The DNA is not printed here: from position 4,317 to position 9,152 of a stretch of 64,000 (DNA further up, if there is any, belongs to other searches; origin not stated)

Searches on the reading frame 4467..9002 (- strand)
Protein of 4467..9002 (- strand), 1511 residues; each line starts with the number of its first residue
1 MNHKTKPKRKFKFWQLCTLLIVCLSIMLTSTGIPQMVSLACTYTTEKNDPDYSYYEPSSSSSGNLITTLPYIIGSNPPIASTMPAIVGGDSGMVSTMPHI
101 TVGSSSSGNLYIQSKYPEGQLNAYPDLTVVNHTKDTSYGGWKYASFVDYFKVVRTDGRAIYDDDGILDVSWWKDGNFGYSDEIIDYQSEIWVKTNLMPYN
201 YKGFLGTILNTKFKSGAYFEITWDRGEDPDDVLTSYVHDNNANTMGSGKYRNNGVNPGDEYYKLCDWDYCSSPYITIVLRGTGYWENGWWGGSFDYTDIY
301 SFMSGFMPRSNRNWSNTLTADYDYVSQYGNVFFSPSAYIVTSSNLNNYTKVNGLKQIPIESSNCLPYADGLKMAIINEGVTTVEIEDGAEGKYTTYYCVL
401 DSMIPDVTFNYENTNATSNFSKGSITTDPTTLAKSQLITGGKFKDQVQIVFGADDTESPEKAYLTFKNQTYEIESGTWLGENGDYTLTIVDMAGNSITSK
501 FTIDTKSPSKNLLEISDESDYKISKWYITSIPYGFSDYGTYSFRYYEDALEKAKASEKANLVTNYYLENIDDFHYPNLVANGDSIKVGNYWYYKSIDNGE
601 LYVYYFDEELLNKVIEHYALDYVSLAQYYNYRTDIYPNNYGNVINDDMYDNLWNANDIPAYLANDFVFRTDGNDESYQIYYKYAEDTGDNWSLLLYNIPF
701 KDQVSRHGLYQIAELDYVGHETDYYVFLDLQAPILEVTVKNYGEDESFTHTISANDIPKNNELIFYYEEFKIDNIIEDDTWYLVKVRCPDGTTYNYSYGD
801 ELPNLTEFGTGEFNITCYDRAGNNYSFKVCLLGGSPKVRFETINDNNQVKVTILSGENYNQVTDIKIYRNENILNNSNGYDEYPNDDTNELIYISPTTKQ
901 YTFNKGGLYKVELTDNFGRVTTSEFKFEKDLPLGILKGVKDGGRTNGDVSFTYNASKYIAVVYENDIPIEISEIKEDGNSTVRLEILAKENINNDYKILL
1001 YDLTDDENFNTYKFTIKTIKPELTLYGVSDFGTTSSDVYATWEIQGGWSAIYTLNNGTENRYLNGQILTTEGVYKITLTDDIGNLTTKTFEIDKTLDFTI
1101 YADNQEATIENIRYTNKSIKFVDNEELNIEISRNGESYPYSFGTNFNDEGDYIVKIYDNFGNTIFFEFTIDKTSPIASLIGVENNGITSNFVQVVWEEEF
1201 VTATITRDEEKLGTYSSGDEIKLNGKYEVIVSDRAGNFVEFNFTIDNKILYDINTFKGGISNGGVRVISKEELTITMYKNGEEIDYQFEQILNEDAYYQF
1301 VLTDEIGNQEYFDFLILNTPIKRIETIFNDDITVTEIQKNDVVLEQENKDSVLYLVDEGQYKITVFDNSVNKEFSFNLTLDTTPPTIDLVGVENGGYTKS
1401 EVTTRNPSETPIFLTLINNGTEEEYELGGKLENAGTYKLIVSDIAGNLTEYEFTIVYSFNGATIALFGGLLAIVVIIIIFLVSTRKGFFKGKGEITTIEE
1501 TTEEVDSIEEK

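Call 26: search_protein_families(library=pfam, proteins=[window:4467-9002:-], max_evalue=0.001)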
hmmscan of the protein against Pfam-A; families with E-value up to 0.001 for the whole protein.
window:4467-9002:- (1511 aa): 1 family
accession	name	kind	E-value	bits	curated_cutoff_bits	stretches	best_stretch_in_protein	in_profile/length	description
PF06832.18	BiPBP_C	-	5e-05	23.6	26.8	0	477-500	65-89/90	Penicillin-Binding Protein C-terminus Family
